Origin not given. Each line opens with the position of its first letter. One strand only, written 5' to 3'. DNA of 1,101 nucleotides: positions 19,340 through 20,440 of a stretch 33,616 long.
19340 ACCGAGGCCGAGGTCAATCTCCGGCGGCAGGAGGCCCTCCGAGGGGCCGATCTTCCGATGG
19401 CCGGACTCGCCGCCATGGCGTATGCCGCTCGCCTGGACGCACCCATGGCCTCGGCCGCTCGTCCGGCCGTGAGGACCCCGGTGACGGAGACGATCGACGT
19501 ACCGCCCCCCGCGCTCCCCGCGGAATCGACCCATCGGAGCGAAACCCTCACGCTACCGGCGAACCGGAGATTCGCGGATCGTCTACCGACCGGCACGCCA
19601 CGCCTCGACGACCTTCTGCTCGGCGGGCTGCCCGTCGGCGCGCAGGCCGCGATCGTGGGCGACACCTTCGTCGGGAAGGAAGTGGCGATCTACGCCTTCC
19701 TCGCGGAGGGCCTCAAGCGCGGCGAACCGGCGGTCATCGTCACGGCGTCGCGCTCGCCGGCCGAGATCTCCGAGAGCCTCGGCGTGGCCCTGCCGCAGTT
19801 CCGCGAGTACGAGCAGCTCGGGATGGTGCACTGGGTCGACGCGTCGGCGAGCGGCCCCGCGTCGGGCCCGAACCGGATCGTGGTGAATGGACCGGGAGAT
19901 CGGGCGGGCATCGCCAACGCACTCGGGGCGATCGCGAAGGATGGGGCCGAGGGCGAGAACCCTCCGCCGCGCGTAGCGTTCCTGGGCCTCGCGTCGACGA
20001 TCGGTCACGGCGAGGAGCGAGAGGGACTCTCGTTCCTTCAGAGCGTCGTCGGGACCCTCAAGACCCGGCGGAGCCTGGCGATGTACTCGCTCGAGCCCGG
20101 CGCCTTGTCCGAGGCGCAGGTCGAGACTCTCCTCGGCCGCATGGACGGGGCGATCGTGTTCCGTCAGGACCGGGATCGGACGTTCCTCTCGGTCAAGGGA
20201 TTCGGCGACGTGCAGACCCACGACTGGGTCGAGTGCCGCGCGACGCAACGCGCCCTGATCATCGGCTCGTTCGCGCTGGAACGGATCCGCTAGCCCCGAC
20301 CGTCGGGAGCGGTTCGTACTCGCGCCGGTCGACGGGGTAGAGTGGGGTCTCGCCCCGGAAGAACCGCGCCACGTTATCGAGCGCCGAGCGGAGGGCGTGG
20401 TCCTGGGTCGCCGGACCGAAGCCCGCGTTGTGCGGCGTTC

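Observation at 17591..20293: Polytopic membrane domain + ~350-residue coiled coil + catalytically degenerate KaiC/FlaH-like domain in one 900-aa protein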

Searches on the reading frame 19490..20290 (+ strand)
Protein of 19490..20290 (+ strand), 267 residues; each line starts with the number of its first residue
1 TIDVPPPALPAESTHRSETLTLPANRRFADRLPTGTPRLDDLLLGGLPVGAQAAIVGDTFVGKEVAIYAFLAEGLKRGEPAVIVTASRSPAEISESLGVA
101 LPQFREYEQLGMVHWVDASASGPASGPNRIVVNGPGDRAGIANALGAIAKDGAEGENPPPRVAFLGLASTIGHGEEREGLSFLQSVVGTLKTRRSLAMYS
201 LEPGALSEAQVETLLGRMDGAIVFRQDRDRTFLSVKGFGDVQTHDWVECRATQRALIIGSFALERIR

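Call 6: search_solved_structures(query=window:19490-20290:+, max_evalue=10, show_alignments=3)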
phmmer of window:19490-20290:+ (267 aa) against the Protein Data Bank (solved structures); distinct sequences matched with E-value up to 10: 52.
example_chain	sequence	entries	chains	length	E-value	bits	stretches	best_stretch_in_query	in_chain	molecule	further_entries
8zn7_D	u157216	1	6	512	1.8e-12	50.5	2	29-109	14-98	KaiC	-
8zn5_B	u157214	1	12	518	5.4e-12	48.9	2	29-119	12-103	KaiC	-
8zn6_F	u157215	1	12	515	1.5e-11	47.4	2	29-97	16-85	KaiC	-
8db3_A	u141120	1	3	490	9.1e-11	44.9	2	31-115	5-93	Circadian clock protein KaiC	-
8fwi_A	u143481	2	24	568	9.7e-11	44.8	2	31-115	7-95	Circadian clock protein KaiC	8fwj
8dba_A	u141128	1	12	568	1.1e-10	44.6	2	31-115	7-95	Circadian clock protein KaiC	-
5jwq_A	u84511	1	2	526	1.7e-09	40.7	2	29-95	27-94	Circadian clock protein kinase KaiC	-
7dy1_A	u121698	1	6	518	1.9e-09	40.6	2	29-95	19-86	Circadian clock protein kinase KaiC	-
4o0m_A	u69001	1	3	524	2e-09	40.5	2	29-95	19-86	Circadian clock protein kinase KaiC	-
8jon_A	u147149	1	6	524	2.7e-09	40.1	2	29-96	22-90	Circadian clock oscillator protein KaiC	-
2dr3_A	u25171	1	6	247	3e-09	40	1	31-124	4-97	UPF0273 protein PH0284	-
2zts_A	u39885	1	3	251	1.4e-06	31.2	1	31-121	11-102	Putative uncharacterized protein PH0186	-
2w0m_A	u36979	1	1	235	1.6e-06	31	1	30-98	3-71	SSO2452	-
4dug_A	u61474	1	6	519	8e-06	28.7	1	31-95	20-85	Circadian clock protein kinase kaiC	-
9ofh_A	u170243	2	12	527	1e-05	28.4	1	31-95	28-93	Circadian clock oscillator protein KaiC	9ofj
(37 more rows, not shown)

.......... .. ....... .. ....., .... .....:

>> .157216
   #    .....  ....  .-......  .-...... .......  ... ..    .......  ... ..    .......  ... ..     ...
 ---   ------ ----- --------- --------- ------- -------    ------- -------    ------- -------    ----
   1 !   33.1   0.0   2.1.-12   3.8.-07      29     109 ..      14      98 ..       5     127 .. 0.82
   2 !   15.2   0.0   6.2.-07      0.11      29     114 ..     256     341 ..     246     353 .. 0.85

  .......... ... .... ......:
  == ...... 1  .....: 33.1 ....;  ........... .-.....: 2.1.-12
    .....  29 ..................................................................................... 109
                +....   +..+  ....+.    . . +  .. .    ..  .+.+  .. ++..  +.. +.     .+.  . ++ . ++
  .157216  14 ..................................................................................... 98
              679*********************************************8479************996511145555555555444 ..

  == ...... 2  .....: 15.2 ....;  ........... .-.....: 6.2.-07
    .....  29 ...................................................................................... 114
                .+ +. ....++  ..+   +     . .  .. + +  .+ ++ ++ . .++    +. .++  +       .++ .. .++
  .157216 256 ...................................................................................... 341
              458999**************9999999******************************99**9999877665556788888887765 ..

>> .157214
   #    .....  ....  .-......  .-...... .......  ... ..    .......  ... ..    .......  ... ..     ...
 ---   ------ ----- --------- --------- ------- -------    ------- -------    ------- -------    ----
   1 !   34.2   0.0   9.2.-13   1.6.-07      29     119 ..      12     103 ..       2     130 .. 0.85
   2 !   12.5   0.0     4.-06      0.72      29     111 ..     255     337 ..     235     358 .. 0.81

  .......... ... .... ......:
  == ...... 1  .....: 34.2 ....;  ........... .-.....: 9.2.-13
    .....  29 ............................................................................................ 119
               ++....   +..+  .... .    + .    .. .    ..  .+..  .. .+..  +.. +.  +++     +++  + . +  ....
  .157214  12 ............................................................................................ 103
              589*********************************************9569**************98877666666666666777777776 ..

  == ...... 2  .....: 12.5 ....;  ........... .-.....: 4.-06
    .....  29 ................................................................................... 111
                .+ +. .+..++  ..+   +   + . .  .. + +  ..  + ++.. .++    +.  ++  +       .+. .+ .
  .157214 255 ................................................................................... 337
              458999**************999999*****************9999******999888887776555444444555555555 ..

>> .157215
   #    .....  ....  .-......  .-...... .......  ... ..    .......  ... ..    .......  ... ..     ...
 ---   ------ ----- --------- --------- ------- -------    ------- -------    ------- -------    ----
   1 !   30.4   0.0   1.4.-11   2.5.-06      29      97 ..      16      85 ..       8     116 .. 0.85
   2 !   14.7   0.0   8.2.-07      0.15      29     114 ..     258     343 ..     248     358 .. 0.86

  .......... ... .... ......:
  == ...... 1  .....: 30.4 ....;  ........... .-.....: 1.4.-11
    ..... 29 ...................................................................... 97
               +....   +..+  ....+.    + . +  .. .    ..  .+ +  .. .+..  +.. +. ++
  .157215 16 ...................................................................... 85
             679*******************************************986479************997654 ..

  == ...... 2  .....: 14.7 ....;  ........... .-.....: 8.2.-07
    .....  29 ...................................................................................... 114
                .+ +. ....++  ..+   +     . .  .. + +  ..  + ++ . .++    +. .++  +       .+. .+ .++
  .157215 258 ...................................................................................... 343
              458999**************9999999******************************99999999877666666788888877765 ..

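Call 35: predict_structure(alignment_id=A3)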
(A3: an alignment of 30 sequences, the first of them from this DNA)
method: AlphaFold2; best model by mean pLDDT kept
length: 246 residues; sequences in the alignment: 30
mean_pLDDT: 79.5   pTM: 0.82
mean pLDDT of the five models: 79.5, 76.3, 72.9, 64.3, 61.1
residues with pLDDT >= 90: 63; 70-90: 135; 50-70: 28; < 50: 20
segments of 3 or more residues with pLDDT < 50: 1-16, 243-246
pLDDT, mean of each block of 10 residues (from residue 1): 38 55 78 80 86 89 92 87 92 91 85 91 83 70 87 76 90 88 78 85 85 77 77 70 43
secondary structure, 60 per line:
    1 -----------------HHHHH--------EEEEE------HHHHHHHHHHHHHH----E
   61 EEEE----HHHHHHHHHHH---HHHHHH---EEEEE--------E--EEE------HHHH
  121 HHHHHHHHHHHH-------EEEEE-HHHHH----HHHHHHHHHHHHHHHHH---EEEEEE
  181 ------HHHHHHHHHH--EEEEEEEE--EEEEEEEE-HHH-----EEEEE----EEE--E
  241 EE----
elements in order: H18-22 E31-35 H42-55 E60-64 H69-79 H83-88 E92-96 E108-110 H117-132 E140-144 H146-150 H155-171 E175-180 H187-196 E199-206 E209-216 E226-230 E235-237 E240-242

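Call 37: fold_search(model_id=the predicted structure, library=pdb)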
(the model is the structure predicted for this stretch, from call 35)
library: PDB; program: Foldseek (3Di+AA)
matches with E <= 10: 1830; with E <= 0.001: 716
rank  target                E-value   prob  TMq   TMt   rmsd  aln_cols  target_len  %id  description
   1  2dr3_A                1.2e-12  1.00  0.73  0.77   5.0       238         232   22  Crystal Structure of RecA superfamily ATPase PH0284 from Pyrococcus horikoshii OT3 (released 2006-12-06)
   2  2dr3_F                1.7e-12  1.00  0.73  0.76   5.7       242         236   21  Crystal Structure of RecA superfamily ATPase PH0284 from Pyrococcus horikoshii OT3 (released 2006-12-06)
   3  2dr3_E                2.6e-12  1.00  0.72  0.75   4.3       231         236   22  Crystal Structure of RecA superfamily ATPase PH0284 from Pyrococcus horikoshii OT3 (released 2006-12-06)
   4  2dr3_D                4.0e-12  1.00  0.71  0.72   6.1       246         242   22  Crystal Structure of RecA superfamily ATPase PH0284 from Pyrococcus horikoshii OT3 (released 2006-12-06)
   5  2dr3_B                4.2e-12  1.00  0.72  0.73   4.1       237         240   22  Crystal Structure of RecA superfamily ATPase PH0284 from Pyrococcus horikoshii OT3 (released 2006-12-06)
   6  8zn6_H                1.0e-11  1.00  0.68  0.38   5.4       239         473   20  Crystal Structure of Designed Clock Protein KaiC (released 2025-04-16)
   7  2dr3_C                1.2e-11  1.00  0.71  0.74   5.0       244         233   21  Crystal Structure of RecA superfamily ATPase PH0284 from Pyrococcus horikoshii OT3 (released 2006-12-06)
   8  2gbl_B                3.2e-11  1.00  0.68  0.36   4.9       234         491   19  Crystal Structure of Full Length Circadian Clock Protein KaiC with Phosphorylation Sites (released 2007-01-23)
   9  7s65_B                3.2e-11  1.00  0.66  0.38   4.5       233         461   18  Compressed conformation of nighttime state KaiC (released 2021-09-22)
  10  8zn6_J                3.2e-11  1.00  0.67  0.38   5.2       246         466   17  Crystal Structure of Designed Clock Protein KaiC (released 2025-04-16)
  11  7s65_A                3.9e-11  1.00  0.67  0.39   5.1       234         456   20  Compressed conformation of nighttime state KaiC (released 2021-09-22)
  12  4ijm_B                4.1e-11  1.00  0.68  0.36   4.8       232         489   19  Crystal structure of circadian clock protein KaiC A422V mutant (released 2013-02-13)
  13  7dy1_D                4.4e-11  1.00  0.68  0.38   3.4       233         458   18  Crystal Structure of Cyanobacterial Circadian Clock Protein KaiC (released 2022-05-18)
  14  8zn5_F                4.7e-11  1.00  0.64  0.37   4.2       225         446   17  Crystal Structure of Designed Clock Protein KaiC (released 2025-04-16)
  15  3s1a_C                4.9e-11  1.00  0.66  0.36   5.2       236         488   22  Crystal structure of the phosphorylation-site double mutant S431E/T432E of the KaiC circadian clock protein (released 2011-09-21)
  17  4yds                  5.3e-11  1.00  0.65  0.70   5.4       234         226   15  FlaH from Sulfolobus acidocaldarius with ATP and Mg-Ion (released 2015-11-11)
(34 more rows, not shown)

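Call 38: search_solved_structures(query=A3, max_evalue=0.001, show_alignments=4)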
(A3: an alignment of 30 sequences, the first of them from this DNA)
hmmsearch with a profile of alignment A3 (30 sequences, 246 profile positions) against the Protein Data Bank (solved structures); distinct sequences matched with E-value up to 0.001: 35.
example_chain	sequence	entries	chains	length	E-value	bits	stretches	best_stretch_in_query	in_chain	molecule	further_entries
8zn5_B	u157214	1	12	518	1e-14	57.8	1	8-132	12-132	KaiC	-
8zn7_D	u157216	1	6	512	4.2e-14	55.8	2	5-89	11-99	KaiC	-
2dr3_A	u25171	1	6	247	5.5e-14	55.4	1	8-138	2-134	UPF0273 protein PH0284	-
8zn6_F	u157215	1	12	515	1.8e-13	53.7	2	5-74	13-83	KaiC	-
8db3_A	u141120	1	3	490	1.5e-12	50.7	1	11-91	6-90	Circadian clock protein KaiC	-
7dy1_A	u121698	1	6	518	2.5e-12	49.9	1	4-146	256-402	Circadian clock protein kinase KaiC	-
8dba_A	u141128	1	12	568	2.6e-12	49.9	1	11-91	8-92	Circadian clock protein KaiC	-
4o0m_A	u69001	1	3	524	2.6e-12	49.9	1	4-146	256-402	Circadian clock protein kinase KaiC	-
5jwq_A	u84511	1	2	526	2.7e-12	49.9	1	4-146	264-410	Circadian clock protein kinase KaiC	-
8fwi_A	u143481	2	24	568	9.6e-12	48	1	11-91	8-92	Circadian clock protein KaiC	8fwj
8jon_A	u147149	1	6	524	1.1e-11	47.8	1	4-145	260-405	Circadian clock oscillator protein KaiC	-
2w0m_A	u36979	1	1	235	7.9e-09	38.5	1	9-88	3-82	SSO2452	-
4dug_A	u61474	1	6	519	4.8e-08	35.9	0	4-145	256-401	Circadian clock protein kinase kaiC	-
2zts_A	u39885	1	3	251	1.2e-07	34.6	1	9-133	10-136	Putative uncharacterized protein PH0186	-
8wve_A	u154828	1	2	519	1.6e-07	34.2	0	4-145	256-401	Circadian clock oscillator protein KaiC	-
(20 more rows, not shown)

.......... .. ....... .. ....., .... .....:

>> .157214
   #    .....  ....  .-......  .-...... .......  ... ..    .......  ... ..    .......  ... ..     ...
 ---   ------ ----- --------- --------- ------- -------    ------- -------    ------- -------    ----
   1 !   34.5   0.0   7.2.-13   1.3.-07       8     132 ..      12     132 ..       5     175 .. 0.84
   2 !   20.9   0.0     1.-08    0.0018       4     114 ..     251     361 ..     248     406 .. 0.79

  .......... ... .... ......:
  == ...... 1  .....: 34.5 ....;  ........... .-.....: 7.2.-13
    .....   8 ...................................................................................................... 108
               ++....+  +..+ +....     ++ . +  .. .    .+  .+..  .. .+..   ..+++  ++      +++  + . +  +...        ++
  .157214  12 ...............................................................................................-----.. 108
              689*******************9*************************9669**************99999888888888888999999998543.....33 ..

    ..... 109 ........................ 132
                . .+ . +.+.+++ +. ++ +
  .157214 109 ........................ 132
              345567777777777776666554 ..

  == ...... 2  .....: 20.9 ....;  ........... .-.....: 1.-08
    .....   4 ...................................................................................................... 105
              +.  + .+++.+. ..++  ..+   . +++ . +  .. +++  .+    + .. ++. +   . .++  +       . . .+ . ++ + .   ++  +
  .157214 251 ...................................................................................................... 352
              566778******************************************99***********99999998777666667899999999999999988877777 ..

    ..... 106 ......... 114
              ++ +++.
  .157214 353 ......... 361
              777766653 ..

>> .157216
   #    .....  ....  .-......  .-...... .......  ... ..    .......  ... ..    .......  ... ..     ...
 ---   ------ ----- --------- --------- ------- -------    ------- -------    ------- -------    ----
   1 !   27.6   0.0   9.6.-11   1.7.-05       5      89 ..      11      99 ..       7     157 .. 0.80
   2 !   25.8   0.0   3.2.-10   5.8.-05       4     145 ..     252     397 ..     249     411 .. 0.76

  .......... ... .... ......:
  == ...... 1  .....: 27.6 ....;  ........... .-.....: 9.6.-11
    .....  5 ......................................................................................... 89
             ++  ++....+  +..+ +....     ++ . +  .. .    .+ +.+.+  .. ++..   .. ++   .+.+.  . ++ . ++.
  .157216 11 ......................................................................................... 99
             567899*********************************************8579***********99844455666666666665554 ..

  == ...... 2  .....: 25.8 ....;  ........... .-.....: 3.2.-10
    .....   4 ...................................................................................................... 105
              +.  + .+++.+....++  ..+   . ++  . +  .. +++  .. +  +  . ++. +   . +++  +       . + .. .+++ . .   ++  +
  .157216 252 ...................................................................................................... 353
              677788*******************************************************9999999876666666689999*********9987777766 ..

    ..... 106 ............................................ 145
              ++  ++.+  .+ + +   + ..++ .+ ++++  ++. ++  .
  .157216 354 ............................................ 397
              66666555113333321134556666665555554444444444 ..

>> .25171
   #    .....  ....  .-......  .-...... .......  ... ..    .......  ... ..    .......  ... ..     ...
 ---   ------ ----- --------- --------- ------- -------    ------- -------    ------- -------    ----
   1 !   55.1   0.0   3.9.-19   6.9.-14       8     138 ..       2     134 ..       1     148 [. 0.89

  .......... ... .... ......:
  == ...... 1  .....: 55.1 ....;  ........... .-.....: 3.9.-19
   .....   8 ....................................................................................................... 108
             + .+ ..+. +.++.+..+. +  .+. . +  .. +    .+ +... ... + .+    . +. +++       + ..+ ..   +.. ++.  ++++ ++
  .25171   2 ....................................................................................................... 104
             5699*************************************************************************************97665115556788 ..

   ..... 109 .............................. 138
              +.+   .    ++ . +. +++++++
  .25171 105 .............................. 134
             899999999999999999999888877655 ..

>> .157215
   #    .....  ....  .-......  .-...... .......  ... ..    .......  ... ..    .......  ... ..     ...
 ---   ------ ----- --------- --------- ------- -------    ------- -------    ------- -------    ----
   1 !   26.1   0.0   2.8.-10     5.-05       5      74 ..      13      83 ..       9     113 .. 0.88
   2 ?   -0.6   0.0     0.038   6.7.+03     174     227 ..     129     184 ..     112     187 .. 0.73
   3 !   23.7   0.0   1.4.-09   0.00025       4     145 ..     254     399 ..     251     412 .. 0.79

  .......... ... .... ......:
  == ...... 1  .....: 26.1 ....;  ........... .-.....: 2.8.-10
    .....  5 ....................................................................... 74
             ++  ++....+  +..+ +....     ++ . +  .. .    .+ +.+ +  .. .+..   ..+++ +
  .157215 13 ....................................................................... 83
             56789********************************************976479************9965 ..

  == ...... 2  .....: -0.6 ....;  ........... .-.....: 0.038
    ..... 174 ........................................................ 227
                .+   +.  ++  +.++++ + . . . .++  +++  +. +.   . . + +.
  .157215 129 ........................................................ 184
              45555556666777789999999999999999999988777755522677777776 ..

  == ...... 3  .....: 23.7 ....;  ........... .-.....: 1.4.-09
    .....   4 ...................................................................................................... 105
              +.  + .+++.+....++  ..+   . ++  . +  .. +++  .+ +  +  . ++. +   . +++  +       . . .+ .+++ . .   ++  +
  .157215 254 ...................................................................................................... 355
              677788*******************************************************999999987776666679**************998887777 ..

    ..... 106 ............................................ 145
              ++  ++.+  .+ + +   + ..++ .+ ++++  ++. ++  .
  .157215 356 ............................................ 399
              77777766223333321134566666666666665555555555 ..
